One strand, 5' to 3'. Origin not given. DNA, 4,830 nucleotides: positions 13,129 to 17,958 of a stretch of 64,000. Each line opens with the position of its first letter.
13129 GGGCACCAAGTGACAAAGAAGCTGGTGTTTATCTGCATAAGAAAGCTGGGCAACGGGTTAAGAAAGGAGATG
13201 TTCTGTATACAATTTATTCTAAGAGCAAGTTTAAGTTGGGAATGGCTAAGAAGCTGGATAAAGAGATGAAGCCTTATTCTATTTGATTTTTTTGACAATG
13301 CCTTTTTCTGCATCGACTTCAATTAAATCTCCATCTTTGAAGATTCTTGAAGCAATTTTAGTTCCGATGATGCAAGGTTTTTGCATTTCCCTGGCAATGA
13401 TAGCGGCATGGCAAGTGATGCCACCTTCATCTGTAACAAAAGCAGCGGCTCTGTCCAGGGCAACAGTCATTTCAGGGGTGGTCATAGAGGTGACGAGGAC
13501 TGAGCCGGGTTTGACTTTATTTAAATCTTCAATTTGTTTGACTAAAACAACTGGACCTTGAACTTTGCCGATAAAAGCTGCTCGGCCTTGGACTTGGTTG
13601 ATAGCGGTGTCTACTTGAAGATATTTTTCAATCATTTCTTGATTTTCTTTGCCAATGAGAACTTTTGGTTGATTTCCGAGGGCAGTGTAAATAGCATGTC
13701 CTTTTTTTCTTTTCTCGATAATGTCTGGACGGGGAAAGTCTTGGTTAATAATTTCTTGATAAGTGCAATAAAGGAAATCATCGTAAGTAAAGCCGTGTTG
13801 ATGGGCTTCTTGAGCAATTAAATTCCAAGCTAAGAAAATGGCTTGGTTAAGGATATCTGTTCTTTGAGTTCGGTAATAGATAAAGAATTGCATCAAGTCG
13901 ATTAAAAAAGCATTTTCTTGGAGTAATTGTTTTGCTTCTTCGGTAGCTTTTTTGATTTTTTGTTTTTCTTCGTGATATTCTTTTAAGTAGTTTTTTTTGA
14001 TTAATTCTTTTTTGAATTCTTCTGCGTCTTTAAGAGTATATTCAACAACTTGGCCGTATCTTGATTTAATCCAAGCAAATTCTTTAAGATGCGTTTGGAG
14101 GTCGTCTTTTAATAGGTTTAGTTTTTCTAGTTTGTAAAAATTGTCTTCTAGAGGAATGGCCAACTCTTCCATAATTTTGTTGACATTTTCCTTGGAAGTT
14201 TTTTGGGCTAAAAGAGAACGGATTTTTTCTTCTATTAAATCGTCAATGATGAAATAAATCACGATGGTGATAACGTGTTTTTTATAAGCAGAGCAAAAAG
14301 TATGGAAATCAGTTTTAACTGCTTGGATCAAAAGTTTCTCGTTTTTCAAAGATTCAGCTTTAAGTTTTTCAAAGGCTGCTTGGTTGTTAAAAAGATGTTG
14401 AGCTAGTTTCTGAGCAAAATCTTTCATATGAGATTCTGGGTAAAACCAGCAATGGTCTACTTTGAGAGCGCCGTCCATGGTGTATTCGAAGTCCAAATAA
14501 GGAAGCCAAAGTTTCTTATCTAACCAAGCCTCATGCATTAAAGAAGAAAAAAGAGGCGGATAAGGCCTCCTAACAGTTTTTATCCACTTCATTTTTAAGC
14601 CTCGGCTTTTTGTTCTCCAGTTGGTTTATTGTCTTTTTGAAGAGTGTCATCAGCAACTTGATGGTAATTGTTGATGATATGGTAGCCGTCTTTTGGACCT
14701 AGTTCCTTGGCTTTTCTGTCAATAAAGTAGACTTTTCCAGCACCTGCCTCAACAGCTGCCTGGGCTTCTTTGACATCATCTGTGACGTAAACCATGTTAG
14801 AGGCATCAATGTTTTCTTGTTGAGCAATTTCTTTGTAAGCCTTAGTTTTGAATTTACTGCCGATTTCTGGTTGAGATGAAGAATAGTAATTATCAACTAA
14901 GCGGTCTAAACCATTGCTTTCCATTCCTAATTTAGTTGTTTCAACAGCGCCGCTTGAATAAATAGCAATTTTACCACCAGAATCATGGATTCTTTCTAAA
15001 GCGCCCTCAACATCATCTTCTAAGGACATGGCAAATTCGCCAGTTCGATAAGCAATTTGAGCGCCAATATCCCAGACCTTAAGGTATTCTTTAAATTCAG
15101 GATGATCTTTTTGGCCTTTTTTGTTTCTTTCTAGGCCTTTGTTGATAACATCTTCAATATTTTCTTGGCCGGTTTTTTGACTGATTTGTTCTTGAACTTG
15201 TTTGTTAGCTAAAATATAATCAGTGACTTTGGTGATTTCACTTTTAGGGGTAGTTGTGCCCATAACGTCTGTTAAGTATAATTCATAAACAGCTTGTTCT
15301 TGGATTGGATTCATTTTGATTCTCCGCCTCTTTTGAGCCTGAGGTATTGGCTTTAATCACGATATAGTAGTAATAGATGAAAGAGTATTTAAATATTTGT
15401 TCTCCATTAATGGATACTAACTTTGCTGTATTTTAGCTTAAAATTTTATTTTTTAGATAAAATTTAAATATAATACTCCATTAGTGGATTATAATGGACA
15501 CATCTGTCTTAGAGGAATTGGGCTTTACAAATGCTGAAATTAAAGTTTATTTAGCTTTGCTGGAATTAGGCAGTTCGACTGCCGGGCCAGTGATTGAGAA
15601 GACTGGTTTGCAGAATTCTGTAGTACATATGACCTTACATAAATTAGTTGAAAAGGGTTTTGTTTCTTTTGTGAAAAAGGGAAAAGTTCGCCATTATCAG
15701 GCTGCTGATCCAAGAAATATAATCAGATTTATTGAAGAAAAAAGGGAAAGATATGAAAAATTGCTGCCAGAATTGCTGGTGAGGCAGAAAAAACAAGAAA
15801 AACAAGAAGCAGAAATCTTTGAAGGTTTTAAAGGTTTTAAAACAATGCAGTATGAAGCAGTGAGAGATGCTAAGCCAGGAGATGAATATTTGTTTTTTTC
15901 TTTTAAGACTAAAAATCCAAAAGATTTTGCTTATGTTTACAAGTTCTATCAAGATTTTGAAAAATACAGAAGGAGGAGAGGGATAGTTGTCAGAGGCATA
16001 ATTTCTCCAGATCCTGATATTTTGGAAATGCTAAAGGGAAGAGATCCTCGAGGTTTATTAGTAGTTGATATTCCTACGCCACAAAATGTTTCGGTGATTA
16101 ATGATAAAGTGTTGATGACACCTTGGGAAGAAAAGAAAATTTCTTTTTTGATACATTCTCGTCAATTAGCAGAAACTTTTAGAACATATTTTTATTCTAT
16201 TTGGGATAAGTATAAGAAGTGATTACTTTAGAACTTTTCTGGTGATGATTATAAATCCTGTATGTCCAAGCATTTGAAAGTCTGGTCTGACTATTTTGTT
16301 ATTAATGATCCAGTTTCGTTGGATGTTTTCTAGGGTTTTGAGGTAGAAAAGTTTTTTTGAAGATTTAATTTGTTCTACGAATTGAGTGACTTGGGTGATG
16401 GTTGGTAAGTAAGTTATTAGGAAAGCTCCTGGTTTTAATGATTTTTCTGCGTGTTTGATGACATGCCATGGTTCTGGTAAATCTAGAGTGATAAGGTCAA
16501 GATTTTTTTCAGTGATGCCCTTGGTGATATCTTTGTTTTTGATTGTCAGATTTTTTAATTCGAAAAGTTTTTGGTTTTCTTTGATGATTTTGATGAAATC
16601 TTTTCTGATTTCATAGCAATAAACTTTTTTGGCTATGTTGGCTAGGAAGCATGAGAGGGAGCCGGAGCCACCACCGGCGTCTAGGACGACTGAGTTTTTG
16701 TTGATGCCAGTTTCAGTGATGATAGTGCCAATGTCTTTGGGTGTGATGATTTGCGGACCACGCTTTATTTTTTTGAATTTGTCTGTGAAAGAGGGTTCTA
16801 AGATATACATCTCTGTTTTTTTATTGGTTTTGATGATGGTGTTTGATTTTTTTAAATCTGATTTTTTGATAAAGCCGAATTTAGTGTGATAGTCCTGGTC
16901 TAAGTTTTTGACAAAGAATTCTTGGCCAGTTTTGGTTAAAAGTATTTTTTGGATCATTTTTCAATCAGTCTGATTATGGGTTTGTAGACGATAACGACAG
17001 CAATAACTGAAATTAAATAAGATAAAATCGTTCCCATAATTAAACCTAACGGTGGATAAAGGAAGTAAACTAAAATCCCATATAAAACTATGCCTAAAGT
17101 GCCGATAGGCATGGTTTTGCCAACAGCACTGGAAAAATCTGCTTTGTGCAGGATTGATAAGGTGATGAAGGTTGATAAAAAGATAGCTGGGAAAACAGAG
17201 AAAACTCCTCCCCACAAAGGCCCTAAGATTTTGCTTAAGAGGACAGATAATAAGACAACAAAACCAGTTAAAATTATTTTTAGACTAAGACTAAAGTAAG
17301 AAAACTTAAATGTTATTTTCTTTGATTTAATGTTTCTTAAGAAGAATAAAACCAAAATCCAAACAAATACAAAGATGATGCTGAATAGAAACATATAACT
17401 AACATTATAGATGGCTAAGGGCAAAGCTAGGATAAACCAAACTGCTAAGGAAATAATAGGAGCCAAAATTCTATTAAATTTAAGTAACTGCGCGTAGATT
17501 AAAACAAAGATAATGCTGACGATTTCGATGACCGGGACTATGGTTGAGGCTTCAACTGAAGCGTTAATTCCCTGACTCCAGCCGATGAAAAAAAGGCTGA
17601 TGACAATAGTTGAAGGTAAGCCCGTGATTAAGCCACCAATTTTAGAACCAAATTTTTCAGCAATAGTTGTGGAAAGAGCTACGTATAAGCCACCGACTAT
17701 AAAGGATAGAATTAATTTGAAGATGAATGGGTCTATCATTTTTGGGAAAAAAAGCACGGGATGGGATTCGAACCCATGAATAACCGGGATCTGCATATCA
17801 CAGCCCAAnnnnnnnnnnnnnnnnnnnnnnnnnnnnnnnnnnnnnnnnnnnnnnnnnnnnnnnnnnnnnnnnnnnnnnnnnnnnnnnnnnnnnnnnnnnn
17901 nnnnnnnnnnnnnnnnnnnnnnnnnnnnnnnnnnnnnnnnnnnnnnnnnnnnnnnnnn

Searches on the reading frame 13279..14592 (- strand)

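Call 67: search_protein_families(library=pfam, proteins=[window:13279-14592:-], max_evalue=0.0001)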
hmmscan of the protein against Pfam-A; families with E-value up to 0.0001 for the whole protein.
window:13279-14592:- (437 aa): 1 family
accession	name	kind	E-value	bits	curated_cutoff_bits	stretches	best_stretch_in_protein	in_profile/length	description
PF00391.29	PEP-utilizers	-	2e-25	88.6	23.1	1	361-431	2-72/72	PEP-utilising enzyme, mobile domain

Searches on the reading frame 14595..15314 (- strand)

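Call 67: search_protein_families(library=pfam, proteins=[window:14595-15314:-], max_evalue=0.0001)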
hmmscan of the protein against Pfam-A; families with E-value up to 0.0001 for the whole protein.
window:14595-15314:- (239 aa): 2 families
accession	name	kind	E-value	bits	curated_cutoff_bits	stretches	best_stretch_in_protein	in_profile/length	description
PF13419.12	HAD_2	-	1.3e-09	38.9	23.8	1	27-192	16-173/178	Haloacid dehalogenase-like hydrolase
PF00702.32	Hydrolase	-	1e-08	36.2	26.4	1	12-191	3-191/191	haloacid dehalogenase-like hydrolase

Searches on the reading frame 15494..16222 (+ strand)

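Call 68: search_protein_families(library=pfam, proteins=[window:15494-16222:+], max_evalue=0.0001)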
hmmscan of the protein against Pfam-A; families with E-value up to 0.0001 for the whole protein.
window:15494-16222:+ (242 aa): 2 families
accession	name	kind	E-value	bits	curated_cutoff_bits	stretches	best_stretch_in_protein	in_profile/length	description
PF01978.25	TrmB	-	1.6e-14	54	25.6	1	6-73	1-67/68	Sugar-specific transcriptional regulator TrmB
PF03965.22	Penicillinase_R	-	2.8e-05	24.9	22.6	1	12-74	2-68/115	Penicillinase repressor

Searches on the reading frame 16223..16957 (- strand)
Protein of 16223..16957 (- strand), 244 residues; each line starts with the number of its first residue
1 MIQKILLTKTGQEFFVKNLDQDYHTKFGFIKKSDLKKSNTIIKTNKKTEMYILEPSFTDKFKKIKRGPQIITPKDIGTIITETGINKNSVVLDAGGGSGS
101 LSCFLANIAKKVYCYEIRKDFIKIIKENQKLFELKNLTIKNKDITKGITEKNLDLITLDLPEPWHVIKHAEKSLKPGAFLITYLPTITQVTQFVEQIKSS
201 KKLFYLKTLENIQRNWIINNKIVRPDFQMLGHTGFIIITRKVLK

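Call 68: search_protein_families(library=pfam, proteins=[window:16223-16957:-], max_evalue=0.0001)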
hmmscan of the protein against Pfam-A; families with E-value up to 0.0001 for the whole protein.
window:16223-16957:- (244 aa): 6 families
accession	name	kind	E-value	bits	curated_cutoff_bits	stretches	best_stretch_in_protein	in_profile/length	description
PF08704.16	GCD14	-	5.4e-19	69.3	26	1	67-220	20-181/247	tRNA methyltransferase complex GCD14 subunit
PF13847.12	Methyltransf_31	-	3e-10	40.4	27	1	85-203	1-128/145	Methyltransferase domain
PF00398.26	RrnaAD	-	2.5e-09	37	24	1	73-152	16-93/263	Ribosomal RNA adenine dimethylase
PF05175.20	MTS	-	1.9e-06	28.1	23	1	86-158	28-104/170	Methyltransferase small domain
PF08241.18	Methyltransf_11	-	3.9e-05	24.6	21.2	1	92-181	1-94/95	Methyltransferase domain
PF13649.12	Methyltransf_25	-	7.7e-05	23.7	27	0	91-177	1-96/97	Methyltransferase domain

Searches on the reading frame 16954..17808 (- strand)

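Call 68: search_protein_families(library=pfam, proteins=[window:16954-17808:-], max_evalue=0.0001)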
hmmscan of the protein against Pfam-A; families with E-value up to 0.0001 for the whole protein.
window:16954-17808:- (284 aa): 1 family
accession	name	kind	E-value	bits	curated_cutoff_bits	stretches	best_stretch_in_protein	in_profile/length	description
PF11345.13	DUF3147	-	2.9e-14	53.8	23.6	2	32-136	1-108/111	Protein of unknown function (DUF3147)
